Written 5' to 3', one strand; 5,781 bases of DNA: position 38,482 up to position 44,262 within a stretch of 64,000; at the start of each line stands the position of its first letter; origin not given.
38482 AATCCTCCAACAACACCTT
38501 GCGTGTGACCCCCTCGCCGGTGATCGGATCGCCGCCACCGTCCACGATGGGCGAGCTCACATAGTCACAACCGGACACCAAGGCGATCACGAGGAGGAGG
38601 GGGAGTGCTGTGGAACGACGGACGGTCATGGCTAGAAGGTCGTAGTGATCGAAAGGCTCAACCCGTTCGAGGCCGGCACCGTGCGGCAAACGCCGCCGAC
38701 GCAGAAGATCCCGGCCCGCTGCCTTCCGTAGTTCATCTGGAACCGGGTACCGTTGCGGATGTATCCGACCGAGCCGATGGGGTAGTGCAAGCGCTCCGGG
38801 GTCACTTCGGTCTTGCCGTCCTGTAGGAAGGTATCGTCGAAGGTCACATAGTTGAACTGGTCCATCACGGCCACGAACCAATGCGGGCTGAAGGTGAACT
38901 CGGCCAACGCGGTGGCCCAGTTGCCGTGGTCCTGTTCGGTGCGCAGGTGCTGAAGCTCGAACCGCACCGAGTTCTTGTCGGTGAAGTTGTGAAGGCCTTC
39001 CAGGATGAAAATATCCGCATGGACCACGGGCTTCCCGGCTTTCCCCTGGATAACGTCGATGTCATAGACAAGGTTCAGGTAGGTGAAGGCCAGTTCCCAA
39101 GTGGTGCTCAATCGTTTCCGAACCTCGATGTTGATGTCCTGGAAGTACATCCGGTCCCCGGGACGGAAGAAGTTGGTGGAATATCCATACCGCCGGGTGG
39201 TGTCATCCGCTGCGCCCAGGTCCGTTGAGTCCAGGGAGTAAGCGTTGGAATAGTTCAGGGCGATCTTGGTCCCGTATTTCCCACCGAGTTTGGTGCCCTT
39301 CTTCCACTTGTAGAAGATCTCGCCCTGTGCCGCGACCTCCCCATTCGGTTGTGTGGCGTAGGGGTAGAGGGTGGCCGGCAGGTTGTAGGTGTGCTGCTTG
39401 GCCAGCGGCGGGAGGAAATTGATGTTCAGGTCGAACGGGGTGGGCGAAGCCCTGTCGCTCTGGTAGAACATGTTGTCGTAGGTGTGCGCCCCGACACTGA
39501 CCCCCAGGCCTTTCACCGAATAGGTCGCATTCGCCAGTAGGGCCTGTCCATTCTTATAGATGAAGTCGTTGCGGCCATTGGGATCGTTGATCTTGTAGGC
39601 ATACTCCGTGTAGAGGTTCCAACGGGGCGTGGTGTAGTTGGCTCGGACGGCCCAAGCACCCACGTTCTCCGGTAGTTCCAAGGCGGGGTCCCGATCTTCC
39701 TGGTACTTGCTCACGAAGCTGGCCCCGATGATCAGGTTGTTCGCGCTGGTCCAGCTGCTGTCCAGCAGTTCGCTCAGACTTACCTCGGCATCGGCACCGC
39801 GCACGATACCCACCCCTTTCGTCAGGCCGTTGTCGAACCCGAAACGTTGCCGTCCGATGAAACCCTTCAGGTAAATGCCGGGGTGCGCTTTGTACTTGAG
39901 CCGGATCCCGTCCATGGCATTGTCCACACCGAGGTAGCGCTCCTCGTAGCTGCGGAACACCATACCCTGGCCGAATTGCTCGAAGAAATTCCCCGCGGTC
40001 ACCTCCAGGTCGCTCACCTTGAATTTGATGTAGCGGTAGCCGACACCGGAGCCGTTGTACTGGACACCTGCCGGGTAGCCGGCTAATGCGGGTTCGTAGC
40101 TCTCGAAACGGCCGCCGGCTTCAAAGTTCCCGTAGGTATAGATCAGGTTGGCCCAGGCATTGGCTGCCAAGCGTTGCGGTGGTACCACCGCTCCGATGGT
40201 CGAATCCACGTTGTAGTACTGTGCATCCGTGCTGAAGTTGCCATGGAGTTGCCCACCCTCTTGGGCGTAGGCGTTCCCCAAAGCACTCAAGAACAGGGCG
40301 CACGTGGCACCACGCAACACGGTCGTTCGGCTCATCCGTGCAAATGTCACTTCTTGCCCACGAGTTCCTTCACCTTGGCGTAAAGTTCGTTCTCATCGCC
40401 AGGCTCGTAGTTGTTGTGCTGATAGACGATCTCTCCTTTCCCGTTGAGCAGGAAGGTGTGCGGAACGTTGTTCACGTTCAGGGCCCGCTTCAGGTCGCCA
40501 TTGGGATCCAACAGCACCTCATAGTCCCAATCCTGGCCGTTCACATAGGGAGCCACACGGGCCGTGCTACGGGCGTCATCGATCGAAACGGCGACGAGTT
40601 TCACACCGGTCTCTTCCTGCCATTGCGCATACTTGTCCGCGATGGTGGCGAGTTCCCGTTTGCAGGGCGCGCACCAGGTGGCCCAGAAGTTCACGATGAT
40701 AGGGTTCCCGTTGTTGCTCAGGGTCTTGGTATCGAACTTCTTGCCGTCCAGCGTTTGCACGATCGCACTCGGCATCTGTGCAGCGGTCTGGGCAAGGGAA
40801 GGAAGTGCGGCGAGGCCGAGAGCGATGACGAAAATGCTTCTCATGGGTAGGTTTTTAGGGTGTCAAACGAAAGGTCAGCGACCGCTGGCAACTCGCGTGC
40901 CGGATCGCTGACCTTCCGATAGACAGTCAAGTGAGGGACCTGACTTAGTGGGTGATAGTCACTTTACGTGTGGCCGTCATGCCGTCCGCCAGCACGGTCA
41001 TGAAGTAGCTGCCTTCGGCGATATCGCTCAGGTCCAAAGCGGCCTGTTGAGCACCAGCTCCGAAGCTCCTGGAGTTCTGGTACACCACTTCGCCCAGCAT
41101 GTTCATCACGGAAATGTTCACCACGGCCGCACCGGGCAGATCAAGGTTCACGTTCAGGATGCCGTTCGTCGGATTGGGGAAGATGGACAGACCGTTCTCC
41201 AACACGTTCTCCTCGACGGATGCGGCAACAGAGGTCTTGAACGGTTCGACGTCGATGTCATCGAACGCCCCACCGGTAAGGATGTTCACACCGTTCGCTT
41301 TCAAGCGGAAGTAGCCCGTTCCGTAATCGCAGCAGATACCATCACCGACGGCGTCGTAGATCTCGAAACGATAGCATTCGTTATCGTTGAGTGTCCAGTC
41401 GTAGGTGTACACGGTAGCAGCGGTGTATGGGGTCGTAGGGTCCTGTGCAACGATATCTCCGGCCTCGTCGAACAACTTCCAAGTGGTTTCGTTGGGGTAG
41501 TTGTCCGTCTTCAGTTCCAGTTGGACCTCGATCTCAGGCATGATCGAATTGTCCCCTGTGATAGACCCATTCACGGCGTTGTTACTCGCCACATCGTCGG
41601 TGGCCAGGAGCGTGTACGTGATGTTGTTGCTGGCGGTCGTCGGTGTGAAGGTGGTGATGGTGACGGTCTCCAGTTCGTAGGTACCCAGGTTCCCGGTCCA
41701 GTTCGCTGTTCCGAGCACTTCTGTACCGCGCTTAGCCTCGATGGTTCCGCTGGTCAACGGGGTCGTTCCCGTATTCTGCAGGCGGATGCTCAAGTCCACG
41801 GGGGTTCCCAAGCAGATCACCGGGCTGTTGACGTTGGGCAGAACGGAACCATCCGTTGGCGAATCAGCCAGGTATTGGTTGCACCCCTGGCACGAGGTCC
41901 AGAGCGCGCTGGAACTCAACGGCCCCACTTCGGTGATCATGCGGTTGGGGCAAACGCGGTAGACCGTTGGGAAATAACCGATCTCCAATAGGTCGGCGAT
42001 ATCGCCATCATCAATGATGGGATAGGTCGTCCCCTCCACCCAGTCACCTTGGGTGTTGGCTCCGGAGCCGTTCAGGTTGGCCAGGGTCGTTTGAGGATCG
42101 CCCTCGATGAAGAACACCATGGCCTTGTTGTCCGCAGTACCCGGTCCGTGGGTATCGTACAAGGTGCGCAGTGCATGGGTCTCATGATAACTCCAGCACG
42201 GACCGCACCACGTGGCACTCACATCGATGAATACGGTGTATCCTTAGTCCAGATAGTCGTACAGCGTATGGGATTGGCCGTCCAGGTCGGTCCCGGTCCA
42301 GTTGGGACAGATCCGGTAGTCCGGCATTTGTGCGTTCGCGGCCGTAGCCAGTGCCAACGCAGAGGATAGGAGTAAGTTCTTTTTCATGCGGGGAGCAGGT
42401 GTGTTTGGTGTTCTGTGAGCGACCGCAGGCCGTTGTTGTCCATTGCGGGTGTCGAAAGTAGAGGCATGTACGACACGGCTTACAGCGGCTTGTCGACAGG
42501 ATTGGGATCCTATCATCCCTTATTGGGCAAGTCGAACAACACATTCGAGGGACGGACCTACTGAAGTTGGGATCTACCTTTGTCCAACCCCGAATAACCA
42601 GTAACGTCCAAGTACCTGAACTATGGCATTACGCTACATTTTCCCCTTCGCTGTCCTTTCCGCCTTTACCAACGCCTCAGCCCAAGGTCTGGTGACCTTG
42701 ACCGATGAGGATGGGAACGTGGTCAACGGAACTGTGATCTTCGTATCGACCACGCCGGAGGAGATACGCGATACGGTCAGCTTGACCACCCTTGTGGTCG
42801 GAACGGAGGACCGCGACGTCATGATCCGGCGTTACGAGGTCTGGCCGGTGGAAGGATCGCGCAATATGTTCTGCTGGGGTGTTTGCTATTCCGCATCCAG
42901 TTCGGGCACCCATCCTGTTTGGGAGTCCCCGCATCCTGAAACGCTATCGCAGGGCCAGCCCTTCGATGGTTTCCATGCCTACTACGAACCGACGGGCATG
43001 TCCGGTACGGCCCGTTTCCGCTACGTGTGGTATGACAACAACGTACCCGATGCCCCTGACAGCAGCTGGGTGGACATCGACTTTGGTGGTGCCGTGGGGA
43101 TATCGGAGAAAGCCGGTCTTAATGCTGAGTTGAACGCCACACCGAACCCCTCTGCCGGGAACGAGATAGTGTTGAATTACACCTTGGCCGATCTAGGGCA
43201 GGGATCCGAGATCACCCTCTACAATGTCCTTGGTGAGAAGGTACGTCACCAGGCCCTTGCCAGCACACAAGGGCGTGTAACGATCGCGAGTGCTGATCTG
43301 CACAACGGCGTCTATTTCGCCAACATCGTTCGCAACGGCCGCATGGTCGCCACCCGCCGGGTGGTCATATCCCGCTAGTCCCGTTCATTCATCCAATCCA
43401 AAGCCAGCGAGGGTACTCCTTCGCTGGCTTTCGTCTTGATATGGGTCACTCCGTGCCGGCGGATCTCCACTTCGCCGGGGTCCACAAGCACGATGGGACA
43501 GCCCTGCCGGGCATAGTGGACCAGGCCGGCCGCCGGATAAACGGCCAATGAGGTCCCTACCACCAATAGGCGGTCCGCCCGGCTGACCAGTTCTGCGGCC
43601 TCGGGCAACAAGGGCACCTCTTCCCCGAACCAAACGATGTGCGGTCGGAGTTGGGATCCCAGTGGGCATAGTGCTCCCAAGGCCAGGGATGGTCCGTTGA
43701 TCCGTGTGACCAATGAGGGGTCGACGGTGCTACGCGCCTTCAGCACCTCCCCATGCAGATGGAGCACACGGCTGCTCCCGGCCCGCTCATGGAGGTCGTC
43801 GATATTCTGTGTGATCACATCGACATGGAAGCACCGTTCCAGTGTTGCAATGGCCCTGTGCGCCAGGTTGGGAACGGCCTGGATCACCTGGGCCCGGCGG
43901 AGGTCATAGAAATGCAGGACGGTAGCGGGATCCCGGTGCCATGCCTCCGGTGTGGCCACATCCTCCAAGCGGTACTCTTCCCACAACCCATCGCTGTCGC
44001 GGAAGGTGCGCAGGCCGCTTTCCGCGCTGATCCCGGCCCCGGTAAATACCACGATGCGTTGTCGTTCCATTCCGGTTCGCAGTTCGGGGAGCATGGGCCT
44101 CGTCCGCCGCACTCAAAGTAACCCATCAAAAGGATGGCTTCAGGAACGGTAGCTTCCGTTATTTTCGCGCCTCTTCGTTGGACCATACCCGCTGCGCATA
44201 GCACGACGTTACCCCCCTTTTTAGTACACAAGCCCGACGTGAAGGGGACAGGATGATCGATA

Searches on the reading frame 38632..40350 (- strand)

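Call 69: search_protein_families(library=pfam, proteins=[window:38632-40350:-], max_evalue=0.000001)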
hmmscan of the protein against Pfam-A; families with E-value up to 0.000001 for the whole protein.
window:38632-40350:- (572 aa): 1 family
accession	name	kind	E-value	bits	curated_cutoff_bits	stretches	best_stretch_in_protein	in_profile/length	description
PF19494.5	DUF6029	-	2.5e-178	594.5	27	1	20-572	15-538/538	Family of unknown function (DUF6029)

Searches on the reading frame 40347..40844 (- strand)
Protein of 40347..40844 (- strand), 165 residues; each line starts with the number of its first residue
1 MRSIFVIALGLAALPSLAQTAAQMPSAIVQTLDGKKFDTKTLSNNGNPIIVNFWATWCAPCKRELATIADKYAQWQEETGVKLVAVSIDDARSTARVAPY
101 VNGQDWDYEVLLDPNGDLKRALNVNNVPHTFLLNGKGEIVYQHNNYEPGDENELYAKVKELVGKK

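Call 69: search_protein_families(library=pfam, proteins=[window:40347-40844:-], max_evalue=0.000001)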
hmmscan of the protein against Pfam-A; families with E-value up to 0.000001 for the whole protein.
window:40347-40844:- (165 aa): 5 families
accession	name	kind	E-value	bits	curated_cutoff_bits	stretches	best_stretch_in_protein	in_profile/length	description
PF00578.27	AhpC-TSA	-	6.1e-21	75.1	26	1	23-141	4-123/124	AhpC/TSA family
PF08534.16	Redoxin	-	1.9e-18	67.1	26.6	1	22-155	4-145/148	Redoxin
PF13905.12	Thioredoxin_8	-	6.2e-13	49.3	27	1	47-139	2-94/94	Thioredoxin-like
PF00085.26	Thioredoxin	-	6e-11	42.7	23.5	1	30-96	3-66/103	Thioredoxin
PF13098.12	Thioredoxin_2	-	4.9e-08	33.7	27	1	44-150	3-98/104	Thioredoxin-like domain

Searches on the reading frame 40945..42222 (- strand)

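Call 69: search_protein_families(library=pfam, proteins=[window:40945-42222:-], max_evalue=0.000001)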
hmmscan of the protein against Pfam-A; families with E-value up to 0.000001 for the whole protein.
window:40945-42222:- (425 aa): 1 family
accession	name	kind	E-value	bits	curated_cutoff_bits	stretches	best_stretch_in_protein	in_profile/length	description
PF18962.6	Por_Secre_tail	-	1.4e-13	51.4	27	1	347-423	1-75/75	Secretion system C-terminal sorting domain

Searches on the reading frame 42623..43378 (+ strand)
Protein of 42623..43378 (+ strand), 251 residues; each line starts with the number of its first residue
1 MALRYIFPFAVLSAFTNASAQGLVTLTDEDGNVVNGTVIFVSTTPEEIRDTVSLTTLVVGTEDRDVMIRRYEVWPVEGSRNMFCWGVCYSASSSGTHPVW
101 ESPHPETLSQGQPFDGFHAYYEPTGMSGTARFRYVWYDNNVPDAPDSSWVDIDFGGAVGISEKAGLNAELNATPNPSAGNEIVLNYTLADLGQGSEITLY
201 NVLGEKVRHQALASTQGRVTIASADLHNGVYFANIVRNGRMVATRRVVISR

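Call 69: search_protein_families(library=pfam, proteins=[window:42623-43378:+], max_evalue=0.000001)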
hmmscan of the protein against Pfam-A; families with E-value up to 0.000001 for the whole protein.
window:42623-43378:+ (251 aa): 1 family
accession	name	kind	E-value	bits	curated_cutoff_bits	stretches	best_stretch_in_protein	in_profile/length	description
PF18962.6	Por_Secre_tail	-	1.7e-07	31.9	27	1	174-249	3-75/75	Secretion system C-terminal sorting domain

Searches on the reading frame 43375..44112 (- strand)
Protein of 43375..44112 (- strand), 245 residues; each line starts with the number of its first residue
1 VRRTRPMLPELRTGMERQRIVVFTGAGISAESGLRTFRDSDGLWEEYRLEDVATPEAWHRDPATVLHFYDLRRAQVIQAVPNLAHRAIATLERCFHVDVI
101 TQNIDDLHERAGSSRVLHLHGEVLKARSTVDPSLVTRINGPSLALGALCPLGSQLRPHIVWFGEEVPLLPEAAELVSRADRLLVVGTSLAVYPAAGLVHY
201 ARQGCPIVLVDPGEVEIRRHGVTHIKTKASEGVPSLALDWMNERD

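Call 69: search_protein_families(library=pfam, proteins=[window:43375-44112:-], max_evalue=0.000001)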
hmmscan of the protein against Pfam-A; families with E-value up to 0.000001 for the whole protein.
window:43375-44112:- (245 aa): 1 family
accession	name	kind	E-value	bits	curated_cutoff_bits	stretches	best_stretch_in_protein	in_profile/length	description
PF02146.23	SIR2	-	1.3e-40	139.7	24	1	25-193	1-180/180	Sir2 family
